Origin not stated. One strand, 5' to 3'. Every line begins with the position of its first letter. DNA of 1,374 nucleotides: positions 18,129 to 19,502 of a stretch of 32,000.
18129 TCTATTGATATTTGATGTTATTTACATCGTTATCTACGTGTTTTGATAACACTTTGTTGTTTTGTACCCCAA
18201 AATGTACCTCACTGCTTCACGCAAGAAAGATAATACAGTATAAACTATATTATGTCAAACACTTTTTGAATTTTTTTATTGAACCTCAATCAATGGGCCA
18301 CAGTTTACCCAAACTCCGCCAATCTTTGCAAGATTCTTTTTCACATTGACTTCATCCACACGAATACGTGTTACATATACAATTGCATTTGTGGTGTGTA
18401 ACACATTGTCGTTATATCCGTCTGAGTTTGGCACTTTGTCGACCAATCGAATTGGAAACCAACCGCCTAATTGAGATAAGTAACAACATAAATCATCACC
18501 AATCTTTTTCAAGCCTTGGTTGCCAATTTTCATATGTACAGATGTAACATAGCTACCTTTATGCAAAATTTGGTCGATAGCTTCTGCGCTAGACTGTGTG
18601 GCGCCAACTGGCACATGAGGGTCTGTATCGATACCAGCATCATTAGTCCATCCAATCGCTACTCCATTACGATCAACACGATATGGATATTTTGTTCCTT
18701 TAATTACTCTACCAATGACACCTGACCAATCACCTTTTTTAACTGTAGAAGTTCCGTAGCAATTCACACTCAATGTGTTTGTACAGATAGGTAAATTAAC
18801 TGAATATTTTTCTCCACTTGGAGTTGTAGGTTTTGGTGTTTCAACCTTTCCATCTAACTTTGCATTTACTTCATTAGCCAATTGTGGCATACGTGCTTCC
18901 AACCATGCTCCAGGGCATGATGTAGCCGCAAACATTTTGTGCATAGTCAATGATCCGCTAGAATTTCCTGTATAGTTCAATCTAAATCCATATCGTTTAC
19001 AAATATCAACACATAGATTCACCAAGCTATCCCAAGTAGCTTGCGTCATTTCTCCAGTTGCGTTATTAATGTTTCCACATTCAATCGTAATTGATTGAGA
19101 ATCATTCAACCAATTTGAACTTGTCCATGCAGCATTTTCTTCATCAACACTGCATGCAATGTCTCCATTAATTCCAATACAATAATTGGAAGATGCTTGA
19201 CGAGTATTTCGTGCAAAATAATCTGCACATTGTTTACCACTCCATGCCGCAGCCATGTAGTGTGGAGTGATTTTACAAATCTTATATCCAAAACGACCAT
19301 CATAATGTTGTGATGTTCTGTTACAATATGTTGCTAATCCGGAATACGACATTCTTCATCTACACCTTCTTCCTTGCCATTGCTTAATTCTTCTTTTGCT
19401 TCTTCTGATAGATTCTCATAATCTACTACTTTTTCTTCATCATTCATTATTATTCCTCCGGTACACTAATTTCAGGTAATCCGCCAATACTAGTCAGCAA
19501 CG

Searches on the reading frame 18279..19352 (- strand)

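Call 10: search_protein_families(library=phrogs, proteins=[window:18279-19352:-], max_evalue=0.001)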
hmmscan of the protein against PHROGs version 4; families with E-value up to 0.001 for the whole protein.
window:18279-19352:- (358 aa): 15 families
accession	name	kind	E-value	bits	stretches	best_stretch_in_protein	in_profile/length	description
phrog_7698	-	lysis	1.8e-45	157.1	1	1-183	1-174/316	endolysin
phrog_19265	-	unknown function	4.3e-27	96.5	1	12-161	11-158/293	-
phrog_20388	-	lysis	5.1e-25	89.5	1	1-169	184-362/527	endolysin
phrog_1794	-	lysis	9.9e-23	82.1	1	6-227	35-224/336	amidase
phrog_14048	-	lysis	1.1e-22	82.1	1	13-154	15-159/305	endolysin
phrog_833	-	lysis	6.9e-18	66.3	1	10-203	15-214/294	endolysin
phrog_1493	-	lysis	1.1e-13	52.2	1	27-227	36-200/394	endolysin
phrog_9611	-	lysis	1.6e-11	45.3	1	26-212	24-211/246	endolysin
phrog_2338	-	lysis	5.6e-11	43.4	1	24-179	27-193/346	endolysin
phrog_4018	-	lysis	1.8e-10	42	1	40-165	47-156/285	amidase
phrog_670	-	lysis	9.8e-09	35.6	1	42-203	132-272/596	endolysin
phrog_3393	-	lysis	6.2e-07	30.5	1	42-184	44-198/342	endolysin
phrog_8164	-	lysis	3.8e-06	27.5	1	25-128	26-134/320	endolysin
phrog_880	-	lysis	0.00023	21.7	1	76-179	251-348/435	endolysin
phrog_7470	-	lysis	0.00091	19.1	0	41-172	386-502/532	amidase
